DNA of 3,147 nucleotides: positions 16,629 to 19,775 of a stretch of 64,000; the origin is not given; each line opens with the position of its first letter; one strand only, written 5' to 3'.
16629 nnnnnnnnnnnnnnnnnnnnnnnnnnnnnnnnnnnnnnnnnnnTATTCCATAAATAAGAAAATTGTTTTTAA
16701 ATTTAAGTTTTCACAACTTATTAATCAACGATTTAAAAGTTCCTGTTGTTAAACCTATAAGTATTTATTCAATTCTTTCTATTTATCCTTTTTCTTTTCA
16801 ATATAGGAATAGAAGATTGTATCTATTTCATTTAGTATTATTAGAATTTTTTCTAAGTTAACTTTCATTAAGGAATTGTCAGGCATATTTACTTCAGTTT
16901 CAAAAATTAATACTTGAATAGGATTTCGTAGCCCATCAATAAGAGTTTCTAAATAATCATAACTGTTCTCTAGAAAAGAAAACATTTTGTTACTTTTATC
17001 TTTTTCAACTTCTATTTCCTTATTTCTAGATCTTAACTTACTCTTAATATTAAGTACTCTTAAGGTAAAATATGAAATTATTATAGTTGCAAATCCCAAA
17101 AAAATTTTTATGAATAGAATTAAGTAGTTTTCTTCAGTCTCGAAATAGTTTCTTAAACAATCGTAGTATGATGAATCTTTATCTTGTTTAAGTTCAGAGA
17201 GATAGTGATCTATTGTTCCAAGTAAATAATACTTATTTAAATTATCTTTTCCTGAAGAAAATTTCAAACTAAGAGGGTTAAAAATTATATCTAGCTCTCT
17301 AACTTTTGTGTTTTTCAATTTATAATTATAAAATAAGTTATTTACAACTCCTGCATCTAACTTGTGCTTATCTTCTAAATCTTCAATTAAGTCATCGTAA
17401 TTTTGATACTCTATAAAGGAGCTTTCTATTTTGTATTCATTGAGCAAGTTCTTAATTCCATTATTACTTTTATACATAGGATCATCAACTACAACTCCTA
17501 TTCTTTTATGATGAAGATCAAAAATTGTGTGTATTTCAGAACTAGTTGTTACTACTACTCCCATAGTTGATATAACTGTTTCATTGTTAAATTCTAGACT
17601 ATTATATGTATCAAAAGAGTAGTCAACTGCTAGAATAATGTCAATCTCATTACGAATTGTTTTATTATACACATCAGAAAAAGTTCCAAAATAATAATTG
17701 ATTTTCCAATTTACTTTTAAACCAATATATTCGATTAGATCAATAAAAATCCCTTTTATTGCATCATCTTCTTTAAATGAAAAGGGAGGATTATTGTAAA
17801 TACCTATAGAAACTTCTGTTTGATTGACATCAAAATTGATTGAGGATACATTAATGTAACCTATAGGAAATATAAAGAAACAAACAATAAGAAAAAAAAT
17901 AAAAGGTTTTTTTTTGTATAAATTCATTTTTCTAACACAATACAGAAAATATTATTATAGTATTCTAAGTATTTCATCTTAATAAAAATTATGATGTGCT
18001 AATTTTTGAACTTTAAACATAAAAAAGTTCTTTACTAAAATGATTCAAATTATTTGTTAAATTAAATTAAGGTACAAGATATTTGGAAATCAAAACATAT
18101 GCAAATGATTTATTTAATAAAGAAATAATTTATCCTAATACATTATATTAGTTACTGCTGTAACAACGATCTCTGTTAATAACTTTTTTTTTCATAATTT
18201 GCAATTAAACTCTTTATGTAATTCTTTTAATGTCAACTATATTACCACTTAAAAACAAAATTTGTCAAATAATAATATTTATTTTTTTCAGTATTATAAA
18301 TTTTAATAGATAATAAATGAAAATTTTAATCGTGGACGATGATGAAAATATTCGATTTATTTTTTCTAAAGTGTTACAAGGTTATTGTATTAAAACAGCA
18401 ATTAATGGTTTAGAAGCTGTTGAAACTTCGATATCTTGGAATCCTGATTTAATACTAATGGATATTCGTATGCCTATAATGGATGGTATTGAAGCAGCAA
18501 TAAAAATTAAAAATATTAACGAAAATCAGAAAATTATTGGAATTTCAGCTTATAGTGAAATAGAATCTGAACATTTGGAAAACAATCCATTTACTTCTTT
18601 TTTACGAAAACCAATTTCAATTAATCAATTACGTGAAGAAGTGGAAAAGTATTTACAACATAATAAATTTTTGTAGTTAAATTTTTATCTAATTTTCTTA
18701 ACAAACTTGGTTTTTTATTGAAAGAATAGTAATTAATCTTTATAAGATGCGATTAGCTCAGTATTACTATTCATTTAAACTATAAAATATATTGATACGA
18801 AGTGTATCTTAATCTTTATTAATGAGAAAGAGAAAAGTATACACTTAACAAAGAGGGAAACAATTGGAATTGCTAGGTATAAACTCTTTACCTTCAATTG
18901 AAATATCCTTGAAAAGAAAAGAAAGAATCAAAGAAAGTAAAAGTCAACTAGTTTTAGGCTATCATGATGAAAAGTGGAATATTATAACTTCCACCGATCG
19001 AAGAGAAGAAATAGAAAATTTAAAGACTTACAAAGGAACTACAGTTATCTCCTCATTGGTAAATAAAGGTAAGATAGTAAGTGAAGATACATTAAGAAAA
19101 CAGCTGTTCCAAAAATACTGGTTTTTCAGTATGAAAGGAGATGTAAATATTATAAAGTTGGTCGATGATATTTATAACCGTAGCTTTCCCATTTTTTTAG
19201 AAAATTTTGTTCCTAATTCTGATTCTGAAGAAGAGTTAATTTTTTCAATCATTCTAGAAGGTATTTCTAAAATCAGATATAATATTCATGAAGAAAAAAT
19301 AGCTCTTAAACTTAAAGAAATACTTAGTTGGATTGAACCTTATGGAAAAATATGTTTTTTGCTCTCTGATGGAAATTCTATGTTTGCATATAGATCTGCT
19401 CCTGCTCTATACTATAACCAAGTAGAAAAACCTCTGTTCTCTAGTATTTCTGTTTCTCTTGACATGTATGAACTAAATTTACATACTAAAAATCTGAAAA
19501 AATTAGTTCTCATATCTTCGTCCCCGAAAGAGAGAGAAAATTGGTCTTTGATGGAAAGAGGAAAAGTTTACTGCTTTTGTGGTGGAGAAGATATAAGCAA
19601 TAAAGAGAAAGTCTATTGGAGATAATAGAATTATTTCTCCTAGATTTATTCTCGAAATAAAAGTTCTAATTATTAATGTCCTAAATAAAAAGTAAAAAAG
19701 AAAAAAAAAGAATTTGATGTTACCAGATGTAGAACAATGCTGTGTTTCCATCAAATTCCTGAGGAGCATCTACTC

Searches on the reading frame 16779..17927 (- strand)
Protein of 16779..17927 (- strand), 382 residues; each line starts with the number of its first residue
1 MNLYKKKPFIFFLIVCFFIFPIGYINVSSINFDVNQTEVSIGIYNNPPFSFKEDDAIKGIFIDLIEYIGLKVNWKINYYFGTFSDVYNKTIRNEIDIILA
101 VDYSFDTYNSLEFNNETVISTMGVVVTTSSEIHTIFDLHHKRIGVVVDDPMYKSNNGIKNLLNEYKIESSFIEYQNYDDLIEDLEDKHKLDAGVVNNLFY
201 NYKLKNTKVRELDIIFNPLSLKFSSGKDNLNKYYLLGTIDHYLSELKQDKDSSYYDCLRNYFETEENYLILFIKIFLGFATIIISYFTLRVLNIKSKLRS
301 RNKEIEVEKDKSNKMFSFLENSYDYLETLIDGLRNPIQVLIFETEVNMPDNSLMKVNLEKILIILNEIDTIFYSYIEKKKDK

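Call 3: search_protein_families(library=pfam, proteins=[window:16779-17927:-], max_evalue=0.1)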
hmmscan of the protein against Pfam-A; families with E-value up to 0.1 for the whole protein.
window:16779-17927:- (382 aa): 1 family
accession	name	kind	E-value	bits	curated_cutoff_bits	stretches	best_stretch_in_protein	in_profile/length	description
PF00497.25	SBP_bac_3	-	3e-08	33.9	26.4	1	41-223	3-98/132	Bacterial extracellular solute-binding proteins, family 3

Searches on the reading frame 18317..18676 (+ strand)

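Call 3: search_protein_families(library=pfam, proteins=[window:18317-18676:+], max_evalue=0.1)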
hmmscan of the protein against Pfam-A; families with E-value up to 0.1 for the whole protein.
window:18317-18676:+ (119 aa): 1 family
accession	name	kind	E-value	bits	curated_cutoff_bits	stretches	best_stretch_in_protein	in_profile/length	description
PF00072.30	Response_reg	-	4.2e-19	69.2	30.2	1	3-109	1-110/111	Response regulator receiver domain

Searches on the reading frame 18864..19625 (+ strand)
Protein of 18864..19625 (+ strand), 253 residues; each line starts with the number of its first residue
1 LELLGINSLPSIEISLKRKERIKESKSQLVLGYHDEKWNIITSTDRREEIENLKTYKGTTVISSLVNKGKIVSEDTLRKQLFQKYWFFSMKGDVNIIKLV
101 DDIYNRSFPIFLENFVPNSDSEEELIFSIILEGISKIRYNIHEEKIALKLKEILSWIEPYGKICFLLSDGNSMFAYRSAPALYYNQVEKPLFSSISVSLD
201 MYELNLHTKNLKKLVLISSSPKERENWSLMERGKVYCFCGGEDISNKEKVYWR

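Call 3: search_protein_families(library=pfam, proteins=[window:18864-19625:+], max_evalue=0.1)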
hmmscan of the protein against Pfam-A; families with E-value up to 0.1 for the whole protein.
window:18864-19625:+ (253 aa): 2 families
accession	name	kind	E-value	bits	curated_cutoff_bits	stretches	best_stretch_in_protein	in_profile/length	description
PF13230.11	GATase_4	-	2.3e-14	53.4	23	1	67-244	82-254/272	Glutamine amidotransferases class-II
PF24681.1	Kelch_KLHDC2_KLHL20_DRC7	-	0.099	12.4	50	0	200-243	130-174/221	KLHDC2/KLHL20/DRC7 Kelch-repeats domain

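Call 4: search_protein_families(library=ncbifam, proteins=[window:18864-19625:+], max_evalue=0.1)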
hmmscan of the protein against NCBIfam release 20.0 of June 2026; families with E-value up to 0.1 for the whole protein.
window:18864-19625:+ (253 aa): 0 families
